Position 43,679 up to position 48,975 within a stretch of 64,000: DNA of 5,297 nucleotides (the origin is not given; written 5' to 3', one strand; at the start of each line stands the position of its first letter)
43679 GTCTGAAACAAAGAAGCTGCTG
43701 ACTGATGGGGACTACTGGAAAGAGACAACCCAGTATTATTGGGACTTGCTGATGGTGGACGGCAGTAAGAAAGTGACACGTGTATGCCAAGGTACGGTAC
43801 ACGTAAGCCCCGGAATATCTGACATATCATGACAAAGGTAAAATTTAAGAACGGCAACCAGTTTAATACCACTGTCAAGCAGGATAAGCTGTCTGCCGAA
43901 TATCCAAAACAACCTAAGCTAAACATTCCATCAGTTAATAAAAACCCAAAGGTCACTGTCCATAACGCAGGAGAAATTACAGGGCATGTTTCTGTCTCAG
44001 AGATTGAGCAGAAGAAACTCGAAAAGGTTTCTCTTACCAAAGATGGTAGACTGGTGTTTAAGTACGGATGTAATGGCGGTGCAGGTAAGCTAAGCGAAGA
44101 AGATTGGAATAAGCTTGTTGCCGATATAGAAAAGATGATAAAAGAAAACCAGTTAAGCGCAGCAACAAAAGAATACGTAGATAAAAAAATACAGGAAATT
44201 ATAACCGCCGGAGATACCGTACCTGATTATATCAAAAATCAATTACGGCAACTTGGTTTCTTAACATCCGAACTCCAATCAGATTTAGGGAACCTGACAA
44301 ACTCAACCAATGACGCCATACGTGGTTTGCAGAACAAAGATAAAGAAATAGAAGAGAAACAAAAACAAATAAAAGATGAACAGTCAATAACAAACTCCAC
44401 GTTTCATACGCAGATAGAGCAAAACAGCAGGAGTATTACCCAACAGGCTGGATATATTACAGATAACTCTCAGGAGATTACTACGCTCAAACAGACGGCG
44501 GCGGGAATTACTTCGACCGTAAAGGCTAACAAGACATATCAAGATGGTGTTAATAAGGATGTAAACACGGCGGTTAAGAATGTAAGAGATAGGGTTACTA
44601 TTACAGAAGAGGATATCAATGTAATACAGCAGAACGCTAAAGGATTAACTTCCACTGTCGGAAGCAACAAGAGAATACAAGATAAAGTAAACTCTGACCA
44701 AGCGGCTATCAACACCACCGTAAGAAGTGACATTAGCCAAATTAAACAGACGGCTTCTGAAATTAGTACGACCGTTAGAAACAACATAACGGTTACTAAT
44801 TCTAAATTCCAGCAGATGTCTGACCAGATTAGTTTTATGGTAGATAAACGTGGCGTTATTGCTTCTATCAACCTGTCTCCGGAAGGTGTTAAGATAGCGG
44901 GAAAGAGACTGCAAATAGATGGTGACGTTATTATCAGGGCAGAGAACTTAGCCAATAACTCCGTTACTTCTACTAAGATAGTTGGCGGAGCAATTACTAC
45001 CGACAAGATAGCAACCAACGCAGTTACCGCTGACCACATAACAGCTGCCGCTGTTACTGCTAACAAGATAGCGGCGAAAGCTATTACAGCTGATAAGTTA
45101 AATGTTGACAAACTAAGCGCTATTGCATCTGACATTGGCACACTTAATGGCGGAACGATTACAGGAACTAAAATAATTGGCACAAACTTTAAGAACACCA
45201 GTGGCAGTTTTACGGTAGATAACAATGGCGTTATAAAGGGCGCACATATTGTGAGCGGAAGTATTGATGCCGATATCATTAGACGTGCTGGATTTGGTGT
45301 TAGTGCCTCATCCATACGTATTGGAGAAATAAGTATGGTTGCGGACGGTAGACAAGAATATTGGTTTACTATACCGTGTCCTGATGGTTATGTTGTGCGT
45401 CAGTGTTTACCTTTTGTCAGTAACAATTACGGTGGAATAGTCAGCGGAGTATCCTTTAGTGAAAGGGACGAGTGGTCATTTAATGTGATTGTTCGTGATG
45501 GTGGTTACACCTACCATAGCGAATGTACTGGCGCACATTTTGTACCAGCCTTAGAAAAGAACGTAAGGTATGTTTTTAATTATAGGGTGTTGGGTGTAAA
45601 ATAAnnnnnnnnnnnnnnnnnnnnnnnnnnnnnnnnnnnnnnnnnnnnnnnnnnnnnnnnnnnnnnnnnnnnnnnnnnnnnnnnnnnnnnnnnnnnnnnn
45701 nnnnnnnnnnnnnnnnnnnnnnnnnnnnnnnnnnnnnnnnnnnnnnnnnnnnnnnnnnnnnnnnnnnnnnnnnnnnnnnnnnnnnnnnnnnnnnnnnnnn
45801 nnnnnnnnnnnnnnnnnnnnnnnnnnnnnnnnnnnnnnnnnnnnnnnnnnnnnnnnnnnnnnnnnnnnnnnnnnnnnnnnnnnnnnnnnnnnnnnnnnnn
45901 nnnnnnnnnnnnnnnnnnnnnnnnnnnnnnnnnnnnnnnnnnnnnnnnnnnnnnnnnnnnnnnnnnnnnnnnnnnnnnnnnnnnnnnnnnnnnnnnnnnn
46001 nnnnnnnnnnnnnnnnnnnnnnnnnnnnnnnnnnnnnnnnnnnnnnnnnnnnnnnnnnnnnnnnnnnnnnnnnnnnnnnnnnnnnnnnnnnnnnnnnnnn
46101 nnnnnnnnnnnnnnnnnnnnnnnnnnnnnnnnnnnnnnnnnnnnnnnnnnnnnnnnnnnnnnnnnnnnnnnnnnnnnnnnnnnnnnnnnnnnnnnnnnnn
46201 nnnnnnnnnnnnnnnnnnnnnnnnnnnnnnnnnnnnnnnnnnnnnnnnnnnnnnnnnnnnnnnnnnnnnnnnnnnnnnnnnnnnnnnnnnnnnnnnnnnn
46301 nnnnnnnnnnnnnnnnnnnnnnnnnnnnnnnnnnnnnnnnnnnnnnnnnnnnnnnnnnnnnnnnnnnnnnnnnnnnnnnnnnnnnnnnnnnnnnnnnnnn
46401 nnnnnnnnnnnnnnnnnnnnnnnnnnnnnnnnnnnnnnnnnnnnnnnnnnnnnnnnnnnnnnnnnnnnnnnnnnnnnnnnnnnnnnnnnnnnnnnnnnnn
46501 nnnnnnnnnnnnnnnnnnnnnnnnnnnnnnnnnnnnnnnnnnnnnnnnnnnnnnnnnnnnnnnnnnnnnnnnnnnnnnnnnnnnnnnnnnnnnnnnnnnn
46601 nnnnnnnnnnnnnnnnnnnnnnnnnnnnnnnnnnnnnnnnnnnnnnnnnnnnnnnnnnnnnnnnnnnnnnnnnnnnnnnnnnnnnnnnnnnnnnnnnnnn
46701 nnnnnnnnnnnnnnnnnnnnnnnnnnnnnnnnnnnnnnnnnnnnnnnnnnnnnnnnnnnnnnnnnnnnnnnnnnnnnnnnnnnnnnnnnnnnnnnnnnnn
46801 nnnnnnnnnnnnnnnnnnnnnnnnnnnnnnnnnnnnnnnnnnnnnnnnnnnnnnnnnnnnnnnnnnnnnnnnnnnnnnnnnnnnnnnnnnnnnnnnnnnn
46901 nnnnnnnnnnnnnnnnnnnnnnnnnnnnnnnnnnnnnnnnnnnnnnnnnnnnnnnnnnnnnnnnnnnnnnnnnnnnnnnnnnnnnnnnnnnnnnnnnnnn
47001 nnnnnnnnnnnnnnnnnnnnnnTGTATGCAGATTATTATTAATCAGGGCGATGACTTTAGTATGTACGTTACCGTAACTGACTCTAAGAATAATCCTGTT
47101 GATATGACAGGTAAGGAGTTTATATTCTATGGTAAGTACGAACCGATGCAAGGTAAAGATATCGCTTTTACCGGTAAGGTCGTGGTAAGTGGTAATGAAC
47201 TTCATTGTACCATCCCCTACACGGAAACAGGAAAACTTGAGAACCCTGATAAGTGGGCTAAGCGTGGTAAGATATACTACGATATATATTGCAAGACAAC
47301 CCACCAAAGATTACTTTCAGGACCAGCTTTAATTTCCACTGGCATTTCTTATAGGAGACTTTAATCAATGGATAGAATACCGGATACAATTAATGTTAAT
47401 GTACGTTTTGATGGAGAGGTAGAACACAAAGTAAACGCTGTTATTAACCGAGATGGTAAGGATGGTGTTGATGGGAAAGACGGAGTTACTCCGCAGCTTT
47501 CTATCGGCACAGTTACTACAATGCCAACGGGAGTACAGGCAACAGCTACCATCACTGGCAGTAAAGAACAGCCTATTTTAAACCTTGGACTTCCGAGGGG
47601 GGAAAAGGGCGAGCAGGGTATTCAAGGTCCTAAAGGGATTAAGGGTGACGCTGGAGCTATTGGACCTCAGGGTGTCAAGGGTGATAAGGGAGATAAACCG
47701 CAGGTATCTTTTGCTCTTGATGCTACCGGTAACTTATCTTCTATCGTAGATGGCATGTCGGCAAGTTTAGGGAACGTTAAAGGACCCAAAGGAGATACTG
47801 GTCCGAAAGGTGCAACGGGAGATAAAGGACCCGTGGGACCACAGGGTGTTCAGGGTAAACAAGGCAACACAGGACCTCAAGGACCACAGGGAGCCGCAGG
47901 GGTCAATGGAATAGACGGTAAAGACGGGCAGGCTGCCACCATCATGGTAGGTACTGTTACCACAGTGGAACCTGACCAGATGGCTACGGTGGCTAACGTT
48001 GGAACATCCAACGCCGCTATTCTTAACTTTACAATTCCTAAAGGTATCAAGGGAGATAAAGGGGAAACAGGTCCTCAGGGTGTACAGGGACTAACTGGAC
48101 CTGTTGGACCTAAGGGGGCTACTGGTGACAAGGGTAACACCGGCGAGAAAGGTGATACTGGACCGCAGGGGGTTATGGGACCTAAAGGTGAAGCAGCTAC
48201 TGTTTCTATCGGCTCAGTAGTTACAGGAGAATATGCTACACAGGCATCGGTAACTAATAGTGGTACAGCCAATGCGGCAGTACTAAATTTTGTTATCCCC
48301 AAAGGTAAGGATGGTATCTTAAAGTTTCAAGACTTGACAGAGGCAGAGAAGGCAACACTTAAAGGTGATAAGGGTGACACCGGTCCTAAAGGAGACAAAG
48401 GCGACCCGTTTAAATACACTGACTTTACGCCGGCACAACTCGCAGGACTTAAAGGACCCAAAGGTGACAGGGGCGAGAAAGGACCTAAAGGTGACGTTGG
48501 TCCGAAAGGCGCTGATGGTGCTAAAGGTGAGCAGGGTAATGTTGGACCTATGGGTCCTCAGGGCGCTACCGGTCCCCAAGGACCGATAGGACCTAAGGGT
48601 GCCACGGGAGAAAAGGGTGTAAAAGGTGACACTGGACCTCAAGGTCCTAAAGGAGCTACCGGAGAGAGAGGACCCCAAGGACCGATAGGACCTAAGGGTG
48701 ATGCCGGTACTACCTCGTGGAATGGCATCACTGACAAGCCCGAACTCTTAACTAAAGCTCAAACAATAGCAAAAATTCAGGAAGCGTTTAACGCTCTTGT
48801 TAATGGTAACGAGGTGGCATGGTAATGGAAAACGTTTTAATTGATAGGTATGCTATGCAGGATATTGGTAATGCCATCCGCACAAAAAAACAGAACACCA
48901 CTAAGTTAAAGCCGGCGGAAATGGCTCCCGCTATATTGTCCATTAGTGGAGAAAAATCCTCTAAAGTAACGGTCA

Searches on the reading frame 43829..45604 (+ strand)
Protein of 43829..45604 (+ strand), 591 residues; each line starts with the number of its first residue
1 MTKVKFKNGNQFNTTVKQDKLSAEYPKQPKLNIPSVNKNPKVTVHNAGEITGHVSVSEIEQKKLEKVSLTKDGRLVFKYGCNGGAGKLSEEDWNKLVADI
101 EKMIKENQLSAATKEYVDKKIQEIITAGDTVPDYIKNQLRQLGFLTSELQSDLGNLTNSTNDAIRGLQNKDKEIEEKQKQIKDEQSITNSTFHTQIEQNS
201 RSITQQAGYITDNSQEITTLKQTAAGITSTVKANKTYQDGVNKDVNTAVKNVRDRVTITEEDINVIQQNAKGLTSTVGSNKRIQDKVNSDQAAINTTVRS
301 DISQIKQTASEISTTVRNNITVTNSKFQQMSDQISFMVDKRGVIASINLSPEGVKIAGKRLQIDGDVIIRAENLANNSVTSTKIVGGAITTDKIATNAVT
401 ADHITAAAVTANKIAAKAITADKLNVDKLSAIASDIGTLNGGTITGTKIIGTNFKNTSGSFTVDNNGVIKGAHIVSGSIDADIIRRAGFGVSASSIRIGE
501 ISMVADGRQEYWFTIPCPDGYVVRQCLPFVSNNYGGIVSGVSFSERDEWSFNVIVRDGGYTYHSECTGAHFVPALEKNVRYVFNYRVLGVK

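Call 12: search_protein_families(library=phrogs, proteins=[window:43829-45604:+], max_evalue=0.001)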
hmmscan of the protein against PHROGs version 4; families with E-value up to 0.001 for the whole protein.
window:43829-45604:+ (591 aa): 7 families
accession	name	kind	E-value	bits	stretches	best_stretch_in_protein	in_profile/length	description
phrog_1101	-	tail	1e-12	47.8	2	398-447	1041-1090/1405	tail protein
phrog_1330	-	tail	3.1e-09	36.3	1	321-458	957-1084/1361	tail protein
phrog_26466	-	unknown function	2.1e-08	32.6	1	369-484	1829-1944/2337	-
phrog_892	-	tail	6.4e-08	32.6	1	372-433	353-414/782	tail fiber protein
phrog_1775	-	head and packaging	5e-06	25.3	1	322-394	1173-1237/1609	minor head protein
phrog_32822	-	head and packaging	3.2e-05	22.7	1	148-489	783-1096/1548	virion structural protein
phrog_1899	-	unknown function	0.00017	21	1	147-425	214-489/933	-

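Call 19: search_protein_families(library=pfam, proteins=[window:43829-45604:+], max_evalue=0.1)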
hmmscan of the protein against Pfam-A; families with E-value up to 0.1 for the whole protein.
window:43829-45604:+ (591 aa): 2 families
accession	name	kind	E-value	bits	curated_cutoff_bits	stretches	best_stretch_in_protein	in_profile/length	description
PF07902.16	Gp58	-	1.9e-05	23.6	34.5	1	145-418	177-444/594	gp58-like protein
PF14164.11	YqzH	-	0.033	14.6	30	0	78-107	16-45/64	YqzH-like protein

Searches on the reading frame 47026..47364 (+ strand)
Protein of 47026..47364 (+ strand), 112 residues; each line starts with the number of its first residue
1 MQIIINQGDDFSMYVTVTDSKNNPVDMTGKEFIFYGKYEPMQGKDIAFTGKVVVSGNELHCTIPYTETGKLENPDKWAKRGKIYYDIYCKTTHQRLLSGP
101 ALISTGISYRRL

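Call 12: search_protein_families(library=phrogs, proteins=[window:47026-47364:+], max_evalue=0.001)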
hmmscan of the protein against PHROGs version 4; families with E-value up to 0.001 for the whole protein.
window:47026-47364:+ (112 aa): 1 family
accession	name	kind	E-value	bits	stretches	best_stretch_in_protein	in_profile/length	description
phrog_1084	-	unknown function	2e-14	54.7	1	3-110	10-117/123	unknown function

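Call 19: search_protein_families(library=pfam, proteins=[window:47026-47364:+], max_evalue=0.1)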
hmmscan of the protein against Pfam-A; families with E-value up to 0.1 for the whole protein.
window:47026-47364:+ (112 aa): 1 family
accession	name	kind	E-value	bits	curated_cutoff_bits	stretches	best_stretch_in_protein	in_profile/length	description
PF23926.2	LtfC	-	0.084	13.9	27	0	3-82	7-81/100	LtfC-like, beta-sandwich domain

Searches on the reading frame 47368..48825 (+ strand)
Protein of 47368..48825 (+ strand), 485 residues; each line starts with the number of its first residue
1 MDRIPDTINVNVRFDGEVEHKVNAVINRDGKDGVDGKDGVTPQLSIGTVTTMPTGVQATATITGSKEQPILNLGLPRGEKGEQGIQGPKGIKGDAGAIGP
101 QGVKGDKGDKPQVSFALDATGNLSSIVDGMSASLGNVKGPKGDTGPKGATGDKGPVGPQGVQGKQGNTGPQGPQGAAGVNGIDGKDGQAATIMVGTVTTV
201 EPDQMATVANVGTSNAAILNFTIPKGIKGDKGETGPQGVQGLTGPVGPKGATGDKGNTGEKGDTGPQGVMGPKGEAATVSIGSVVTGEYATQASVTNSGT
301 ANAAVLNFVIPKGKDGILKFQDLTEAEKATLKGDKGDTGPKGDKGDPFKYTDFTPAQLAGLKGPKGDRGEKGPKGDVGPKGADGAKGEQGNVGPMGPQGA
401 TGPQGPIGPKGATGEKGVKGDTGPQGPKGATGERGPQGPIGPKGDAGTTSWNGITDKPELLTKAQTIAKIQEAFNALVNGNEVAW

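Call 12: search_protein_families(library=phrogs, proteins=[window:47368-48825:+], max_evalue=0.001)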
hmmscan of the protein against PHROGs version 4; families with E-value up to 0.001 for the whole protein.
window:47368-48825:+ (485 aa): 64 families (the best 25 are shown)
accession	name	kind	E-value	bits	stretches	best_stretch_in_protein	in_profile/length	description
phrog_5073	-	tail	1.3e-51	177.2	4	360-457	270-373/519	tail fiber protein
phrog_6320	-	tail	3.3e-51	175.9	3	319-464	66-220/745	tail fiber protein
phrog_819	-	tail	3.6e-51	175.4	4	329-449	474-591/1024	tail protein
phrog_366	-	tail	9.8e-40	138.4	5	389-455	308-374/474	tail fiber protein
phrog_10972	-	tail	7.3e-38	131.9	5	224-288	152-215/343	tail fiber protein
phrog_38806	-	unknown function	2e-35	123.5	4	357-467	64-166/285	-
phrog_1806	-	tail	2.5e-34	119.8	4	124-303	94-261/276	collagen like minor tail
phrog_8745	-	tail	2.8e-34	118.7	3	298-457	1348-1495/1803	tail fiber protein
phrog_1658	-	unknown function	3.9e-33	116.2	4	209-300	31-129/239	-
phrog_32409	-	tail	3.9e-29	102.5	5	210-276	175-241/884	tail fiber protein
phrog_18350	-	tail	3.6e-28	99.9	4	161-295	97-218/253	tail fiber protein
phrog_3904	-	tail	6.8e-26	91.8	2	134-346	581-805/1086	tail fiber protein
phrog_3420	-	unknown function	1.3e-24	86.9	2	225-464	53-296/929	-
phrog_32311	-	unknown function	2e-23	84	3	29-97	210-275/577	-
phrog_36982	-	unknown function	2.3e-23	83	1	30-447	257-673/944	-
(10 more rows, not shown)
